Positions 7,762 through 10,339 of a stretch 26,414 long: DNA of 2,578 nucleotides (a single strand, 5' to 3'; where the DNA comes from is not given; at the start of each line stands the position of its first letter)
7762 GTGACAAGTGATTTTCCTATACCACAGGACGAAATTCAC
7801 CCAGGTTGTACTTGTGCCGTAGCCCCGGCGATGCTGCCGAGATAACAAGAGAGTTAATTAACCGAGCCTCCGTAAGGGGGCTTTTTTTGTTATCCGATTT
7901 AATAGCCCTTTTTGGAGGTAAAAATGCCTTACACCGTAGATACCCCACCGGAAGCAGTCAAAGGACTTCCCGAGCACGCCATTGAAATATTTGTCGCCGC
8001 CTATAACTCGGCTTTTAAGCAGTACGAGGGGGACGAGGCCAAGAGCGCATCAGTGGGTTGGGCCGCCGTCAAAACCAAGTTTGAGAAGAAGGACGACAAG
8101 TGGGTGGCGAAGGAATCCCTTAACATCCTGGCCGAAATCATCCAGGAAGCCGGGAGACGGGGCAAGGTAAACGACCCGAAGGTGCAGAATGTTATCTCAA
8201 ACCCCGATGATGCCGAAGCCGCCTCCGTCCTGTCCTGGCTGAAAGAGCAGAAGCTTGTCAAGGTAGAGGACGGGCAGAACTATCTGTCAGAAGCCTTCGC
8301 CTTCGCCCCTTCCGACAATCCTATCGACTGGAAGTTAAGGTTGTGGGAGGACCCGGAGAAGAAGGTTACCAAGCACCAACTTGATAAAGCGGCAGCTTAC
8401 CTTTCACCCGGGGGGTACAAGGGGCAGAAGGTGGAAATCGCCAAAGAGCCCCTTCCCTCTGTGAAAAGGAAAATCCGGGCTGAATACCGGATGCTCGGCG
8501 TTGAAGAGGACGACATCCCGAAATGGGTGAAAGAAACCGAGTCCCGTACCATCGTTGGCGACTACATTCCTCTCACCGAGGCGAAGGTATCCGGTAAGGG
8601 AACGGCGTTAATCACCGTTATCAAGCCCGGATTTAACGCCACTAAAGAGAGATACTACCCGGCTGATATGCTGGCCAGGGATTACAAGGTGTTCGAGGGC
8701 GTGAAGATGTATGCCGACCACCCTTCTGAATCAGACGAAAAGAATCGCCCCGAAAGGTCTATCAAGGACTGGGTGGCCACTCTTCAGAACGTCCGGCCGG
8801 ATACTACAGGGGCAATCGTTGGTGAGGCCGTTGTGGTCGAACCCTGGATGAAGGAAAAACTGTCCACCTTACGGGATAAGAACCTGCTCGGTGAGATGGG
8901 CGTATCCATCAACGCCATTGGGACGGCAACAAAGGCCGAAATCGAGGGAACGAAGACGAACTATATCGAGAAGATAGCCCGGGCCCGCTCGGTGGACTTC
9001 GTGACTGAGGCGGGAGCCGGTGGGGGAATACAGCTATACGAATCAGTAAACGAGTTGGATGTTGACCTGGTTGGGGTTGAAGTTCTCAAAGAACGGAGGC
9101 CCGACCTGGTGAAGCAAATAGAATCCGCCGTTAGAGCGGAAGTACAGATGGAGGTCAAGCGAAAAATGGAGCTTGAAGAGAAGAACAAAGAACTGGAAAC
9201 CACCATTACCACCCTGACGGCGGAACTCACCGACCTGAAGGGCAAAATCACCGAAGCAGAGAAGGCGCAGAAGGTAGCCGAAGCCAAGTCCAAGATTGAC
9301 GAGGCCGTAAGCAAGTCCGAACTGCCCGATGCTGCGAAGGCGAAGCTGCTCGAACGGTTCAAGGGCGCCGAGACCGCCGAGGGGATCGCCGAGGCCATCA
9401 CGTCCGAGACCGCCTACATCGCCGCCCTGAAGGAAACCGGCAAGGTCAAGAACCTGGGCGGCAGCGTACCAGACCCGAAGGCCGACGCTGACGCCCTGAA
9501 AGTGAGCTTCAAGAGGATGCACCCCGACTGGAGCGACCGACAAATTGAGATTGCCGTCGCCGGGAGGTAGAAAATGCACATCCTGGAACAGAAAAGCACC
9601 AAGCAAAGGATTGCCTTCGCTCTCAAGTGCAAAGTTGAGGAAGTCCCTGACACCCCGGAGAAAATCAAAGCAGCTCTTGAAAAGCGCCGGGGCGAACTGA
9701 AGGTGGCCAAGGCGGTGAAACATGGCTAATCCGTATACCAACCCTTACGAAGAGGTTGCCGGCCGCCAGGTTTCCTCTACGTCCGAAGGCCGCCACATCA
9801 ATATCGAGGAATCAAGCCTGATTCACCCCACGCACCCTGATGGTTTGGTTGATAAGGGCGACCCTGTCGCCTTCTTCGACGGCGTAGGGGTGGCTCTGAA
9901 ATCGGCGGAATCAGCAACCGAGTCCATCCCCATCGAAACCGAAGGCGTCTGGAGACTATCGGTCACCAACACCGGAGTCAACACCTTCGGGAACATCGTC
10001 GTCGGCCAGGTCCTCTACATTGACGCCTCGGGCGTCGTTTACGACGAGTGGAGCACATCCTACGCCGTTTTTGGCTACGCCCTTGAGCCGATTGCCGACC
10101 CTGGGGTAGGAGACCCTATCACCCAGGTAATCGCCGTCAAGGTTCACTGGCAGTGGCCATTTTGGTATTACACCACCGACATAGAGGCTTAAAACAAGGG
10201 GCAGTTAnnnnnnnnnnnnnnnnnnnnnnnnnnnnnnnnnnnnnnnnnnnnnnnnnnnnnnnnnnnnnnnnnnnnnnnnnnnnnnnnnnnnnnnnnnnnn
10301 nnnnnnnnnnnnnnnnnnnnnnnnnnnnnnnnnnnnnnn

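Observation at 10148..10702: Trp/aromatic-rich tails on two capsid decoration proteins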

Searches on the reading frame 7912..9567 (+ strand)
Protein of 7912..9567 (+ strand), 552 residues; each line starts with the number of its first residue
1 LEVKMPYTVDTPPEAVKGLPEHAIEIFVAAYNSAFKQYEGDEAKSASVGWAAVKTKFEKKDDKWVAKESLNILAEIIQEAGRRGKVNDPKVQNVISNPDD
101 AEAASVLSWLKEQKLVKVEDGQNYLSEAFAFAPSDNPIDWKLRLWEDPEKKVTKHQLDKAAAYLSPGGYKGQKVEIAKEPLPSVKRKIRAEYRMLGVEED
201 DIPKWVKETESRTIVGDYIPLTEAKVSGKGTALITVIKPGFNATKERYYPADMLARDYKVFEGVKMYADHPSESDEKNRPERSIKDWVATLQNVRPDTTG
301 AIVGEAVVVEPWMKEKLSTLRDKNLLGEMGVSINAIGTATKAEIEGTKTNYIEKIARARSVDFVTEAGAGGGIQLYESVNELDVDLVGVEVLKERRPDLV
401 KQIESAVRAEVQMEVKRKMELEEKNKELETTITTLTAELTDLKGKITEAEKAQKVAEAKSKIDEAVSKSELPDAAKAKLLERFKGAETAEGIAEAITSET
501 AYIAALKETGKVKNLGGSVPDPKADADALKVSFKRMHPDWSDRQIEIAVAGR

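Call 4: search_protein_families(library=pfam, proteins=[window:7912-9567:+], max_evalue=0.1)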
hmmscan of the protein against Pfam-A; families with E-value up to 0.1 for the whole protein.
window:7912-9567:+ (552 aa): 6 families
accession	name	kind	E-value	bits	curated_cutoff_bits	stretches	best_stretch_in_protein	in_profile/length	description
PF06150.17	ChaB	-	1.9e-15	57.6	27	1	13-67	2-60/60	ChaB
PF24362.2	DUF7518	-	0.0054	17.8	27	1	420-496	4-81/104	Family of unknown function (DUF7518)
PF09177.16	STX6_10_61_N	-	0.024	15.6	29.4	1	414-453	30-71/99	Syntaxin 6/10/61, N-terminal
PF18993.5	Rv0078B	-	0.027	14.9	27.1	0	533-550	27-44/63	Rv0078B-related antitoxin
PF08286.16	Spc24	-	0.06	14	25.3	1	417-468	5-57/109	Spc24 subunit of Ndc80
PF07989.16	Cnn_1N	-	0.09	13.4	28.5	0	416-452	36-72/74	Centrosomin N-terminal motif 1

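Call 5: search_protein_families(library=phrogs, proteins=[window:7912-9567:+], max_evalue=0.01)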
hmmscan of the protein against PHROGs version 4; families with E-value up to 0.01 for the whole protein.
window:7912-9567:+ (552 aa): 7 families
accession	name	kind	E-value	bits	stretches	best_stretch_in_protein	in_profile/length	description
phrog_15531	-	head and packaging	5.5e-15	56.8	1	233-517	25-294/324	head maturation protease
phrog_29592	-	unknown function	1.9e-10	40.6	1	230-519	205-511/893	-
phrog_19463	-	unknown function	1.4e-09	38.8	1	110-210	118-217/419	-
phrog_17470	-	unknown function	0.00078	18.5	1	356-479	128-250/755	-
phrog_530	-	head and packaging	0.0029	17.8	1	399-508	209-317/390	head maturation protease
phrog_11321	-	unknown function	0.0049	17.4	1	415-536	179-298/327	-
phrog_28272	-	unknown function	0.0094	16.4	1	409-460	88-140/235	-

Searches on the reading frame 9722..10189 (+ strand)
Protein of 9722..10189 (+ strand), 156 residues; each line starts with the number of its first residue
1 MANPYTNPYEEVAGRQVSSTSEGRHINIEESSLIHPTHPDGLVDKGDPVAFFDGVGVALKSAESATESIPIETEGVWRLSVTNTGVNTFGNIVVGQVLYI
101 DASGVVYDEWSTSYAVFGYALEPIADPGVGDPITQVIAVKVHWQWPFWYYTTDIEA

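Call 4: search_protein_families(library=pfam, proteins=[window:9722-10189:+], max_evalue=0.1)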
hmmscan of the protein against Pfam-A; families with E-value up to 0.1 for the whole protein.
window:9722-10189:+ (156 aa): 1 family
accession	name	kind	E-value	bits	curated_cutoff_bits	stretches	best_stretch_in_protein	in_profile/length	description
PF09956.15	Phage_cement_2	-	3.6e-10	40.6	24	1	32-129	6-97/103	Phage cement protein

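Call 5: search_protein_families(library=phrogs, proteins=[window:9722-10189:+], max_evalue=0.01)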
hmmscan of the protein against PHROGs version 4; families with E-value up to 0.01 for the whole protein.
window:9722-10189:+ (156 aa): 1 family
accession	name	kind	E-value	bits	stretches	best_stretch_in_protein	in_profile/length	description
phrog_122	-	head and packaging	1e-05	26.6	1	39-124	17-96/109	head decoration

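Call 20: find_homologous_proteins(query=window:9722-10189:+)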
Query window:9722-10189:+ (156 aa): 144 proteins with E <= 0.001 among 190 candidates; the best 120 are listed.
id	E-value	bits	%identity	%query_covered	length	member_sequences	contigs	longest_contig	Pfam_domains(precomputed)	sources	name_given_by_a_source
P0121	1.5e-87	309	85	99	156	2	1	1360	PF09956.16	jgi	-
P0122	1.7e-86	306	89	97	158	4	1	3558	PF09956.16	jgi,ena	-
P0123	3.5e-84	298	86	97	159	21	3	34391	PF09956.16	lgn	-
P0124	5.9e-84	298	85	97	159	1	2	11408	PF09956.16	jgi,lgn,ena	-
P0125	6.8e-84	298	85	100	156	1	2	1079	PF09956.16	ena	-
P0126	2.2e-83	296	82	99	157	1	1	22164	PF09956.16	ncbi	-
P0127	3.0e-82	292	80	98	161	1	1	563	PF09956.16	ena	-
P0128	3.5e-82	292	84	97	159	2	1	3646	PF09956.16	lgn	-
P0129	3.5e-82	292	85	97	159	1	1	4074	PF09956.16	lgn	-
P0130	7.2e-82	291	79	99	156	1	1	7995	PF09956.16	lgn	-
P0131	1.2e-81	290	80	99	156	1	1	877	PF09956.16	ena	-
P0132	1.3e-81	290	79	99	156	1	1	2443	PF09956.16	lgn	-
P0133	1.3e-81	290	79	99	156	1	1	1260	PF09956.16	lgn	-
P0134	9.0e-81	287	78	99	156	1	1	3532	PF09956.16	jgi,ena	-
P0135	3.6e-80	285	80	100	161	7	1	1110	PF09956.16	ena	-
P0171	4.1e-69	250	72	99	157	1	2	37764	PF09956.16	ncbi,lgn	-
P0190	9.2e-58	213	65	96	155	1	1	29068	PF09956.16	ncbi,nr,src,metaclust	ncbi:MAG: hypothetical protein A2Y91_03445 [Chloroflexi bacterium RBG_13_54_8]|nr:MAG: hypothetical 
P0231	6.2e-44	168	55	96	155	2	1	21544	-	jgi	-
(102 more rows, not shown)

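Call 37: find_encoding_contigs(protein=P0190, flank=5000, max_places=2)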
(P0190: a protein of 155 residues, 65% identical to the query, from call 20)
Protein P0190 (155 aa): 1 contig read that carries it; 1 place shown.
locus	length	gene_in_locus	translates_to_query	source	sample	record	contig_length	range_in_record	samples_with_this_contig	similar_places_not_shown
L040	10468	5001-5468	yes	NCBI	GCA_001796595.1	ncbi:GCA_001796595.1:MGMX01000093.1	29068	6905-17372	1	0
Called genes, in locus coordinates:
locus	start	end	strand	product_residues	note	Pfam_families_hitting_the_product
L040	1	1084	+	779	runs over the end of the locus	PF04233:Phage_Mu_F, PF01391:Collagen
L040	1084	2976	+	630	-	-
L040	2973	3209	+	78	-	-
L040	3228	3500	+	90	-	-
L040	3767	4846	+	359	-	-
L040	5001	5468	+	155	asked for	PF09956:Phage_cement_2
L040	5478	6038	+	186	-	-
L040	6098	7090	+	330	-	PF09956:Phage_cement_2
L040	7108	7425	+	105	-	-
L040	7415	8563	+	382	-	PF25209:Phage_capsid_4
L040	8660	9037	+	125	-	-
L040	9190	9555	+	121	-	-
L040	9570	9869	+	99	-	-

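Call 38: find_encoding_contigs(protein=P0231, flank=5000, max_places=2)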
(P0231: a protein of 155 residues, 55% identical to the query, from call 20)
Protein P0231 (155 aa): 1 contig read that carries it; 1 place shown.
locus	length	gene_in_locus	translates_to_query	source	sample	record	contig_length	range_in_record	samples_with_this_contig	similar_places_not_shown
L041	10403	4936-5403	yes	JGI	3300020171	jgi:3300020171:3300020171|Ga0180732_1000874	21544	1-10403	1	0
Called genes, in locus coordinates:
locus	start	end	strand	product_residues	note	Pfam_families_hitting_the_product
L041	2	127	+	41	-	?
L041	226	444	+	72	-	-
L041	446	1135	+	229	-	-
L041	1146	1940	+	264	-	PF13385:Laminin_G_3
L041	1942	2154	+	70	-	-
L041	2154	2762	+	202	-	PF04233:Phage_Mu_F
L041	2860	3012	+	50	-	-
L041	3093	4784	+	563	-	PF06150:ChaB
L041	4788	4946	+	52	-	-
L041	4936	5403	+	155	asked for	-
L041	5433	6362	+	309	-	PF09956:Phage_cement_2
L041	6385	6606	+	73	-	-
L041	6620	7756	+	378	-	PF25209:Phage_capsid_4, PF10124:Mu-like_gpT (weak)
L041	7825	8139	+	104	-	-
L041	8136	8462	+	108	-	-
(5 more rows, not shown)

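Call 39: find_encoding_contigs(protein=P0171, flank=5000, max_places=2)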
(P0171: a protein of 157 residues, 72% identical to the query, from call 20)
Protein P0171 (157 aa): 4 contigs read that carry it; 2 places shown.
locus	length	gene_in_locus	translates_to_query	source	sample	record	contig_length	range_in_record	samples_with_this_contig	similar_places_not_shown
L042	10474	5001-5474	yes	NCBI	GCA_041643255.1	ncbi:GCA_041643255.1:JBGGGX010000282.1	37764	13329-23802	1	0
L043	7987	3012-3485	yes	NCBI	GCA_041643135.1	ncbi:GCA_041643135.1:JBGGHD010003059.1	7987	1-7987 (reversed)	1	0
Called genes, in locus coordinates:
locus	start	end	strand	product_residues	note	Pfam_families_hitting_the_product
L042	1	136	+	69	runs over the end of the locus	-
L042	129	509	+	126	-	-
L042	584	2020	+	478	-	-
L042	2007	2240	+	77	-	-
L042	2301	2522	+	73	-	-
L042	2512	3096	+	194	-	-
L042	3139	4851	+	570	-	PF06150:ChaB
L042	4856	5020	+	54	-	-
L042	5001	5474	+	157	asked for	PF09956:Phage_cement_2 (weak)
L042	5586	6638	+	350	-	-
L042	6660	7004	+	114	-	-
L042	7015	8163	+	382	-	PF10124:Mu-like_gpT (faint), PF25209:Phage_capsid_4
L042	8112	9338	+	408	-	-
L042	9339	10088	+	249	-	PF13385:Laminin_G_3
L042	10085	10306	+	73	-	-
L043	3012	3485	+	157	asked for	PF09956:Phage_cement_2 (weak)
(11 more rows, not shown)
